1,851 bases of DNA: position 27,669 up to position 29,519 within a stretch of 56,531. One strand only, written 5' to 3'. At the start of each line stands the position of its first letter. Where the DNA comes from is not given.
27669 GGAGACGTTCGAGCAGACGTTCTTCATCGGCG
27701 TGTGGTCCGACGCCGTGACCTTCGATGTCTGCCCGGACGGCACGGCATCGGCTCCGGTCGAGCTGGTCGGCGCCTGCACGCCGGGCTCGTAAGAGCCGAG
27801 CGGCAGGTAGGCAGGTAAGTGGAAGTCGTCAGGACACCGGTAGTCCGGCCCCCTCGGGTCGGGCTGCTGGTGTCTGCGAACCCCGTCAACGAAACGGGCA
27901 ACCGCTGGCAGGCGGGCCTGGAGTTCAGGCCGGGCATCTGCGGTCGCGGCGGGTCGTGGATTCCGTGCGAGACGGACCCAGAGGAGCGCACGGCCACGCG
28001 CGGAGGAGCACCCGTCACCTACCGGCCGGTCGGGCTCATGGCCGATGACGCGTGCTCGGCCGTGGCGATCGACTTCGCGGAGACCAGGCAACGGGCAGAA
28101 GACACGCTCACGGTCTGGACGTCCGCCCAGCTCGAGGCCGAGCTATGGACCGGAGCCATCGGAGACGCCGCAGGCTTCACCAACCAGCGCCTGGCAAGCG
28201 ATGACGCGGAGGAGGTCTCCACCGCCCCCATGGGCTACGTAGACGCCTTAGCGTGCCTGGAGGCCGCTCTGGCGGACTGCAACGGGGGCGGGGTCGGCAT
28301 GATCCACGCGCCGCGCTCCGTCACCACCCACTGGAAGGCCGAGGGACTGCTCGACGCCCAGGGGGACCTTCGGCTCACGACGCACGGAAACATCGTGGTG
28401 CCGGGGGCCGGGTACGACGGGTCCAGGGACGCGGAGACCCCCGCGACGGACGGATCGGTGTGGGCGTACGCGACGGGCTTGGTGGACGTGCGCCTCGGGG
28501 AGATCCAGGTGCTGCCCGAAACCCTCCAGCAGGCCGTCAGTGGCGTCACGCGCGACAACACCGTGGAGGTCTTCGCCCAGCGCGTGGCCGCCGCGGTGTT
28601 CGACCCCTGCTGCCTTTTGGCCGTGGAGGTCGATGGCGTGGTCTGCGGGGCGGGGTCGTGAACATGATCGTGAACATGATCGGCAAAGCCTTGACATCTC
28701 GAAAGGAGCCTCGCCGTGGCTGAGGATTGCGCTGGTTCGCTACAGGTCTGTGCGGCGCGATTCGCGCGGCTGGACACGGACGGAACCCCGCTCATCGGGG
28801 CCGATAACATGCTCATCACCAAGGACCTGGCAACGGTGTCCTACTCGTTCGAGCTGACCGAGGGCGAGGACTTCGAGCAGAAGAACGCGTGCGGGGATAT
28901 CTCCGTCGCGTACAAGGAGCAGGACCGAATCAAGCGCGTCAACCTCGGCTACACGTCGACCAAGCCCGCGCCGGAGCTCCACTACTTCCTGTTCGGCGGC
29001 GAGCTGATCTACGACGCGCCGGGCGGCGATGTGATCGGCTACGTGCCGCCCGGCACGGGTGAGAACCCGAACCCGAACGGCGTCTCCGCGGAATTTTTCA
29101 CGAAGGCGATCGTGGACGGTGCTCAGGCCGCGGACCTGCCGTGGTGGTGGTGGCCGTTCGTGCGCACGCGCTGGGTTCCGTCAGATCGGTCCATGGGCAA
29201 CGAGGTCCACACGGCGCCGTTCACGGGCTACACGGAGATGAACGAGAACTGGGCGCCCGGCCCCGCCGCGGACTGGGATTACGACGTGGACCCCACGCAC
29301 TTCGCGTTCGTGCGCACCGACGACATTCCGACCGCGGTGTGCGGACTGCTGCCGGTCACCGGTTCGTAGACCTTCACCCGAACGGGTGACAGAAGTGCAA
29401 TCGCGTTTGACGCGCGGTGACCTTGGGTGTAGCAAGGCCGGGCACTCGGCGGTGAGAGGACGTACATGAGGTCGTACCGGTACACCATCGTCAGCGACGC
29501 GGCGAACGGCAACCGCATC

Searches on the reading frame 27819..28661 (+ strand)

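Call 11: search_protein_families(library=pfam, proteins=[window:27819-28661:+], max_evalue=0.01)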
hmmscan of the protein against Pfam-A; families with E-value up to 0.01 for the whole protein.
window:27819-28661:+ (280 aa): 0 families

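Call 12: search_protein_families(library=phrogs, proteins=[window:27819-28661:+], max_evalue=0.01)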
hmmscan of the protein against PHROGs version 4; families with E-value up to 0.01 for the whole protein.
window:27819-28661:+ (280 aa): 1 family
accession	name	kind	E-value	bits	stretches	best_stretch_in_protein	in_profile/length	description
phrog_779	-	unknown function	1.2e-37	130.6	1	4-273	14-273/284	-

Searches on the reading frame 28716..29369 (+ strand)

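Call 61: search_protein_families(library=phrogs, proteins=[window:28716-29369:+], max_evalue=0.00001)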
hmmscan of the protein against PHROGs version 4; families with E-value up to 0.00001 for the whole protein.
window:28716-29369:+ (217 aa): 1 family
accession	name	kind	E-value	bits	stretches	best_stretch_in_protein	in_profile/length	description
phrog_792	-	tail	5.9e-15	56.3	1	4-191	4-187/350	major tail protein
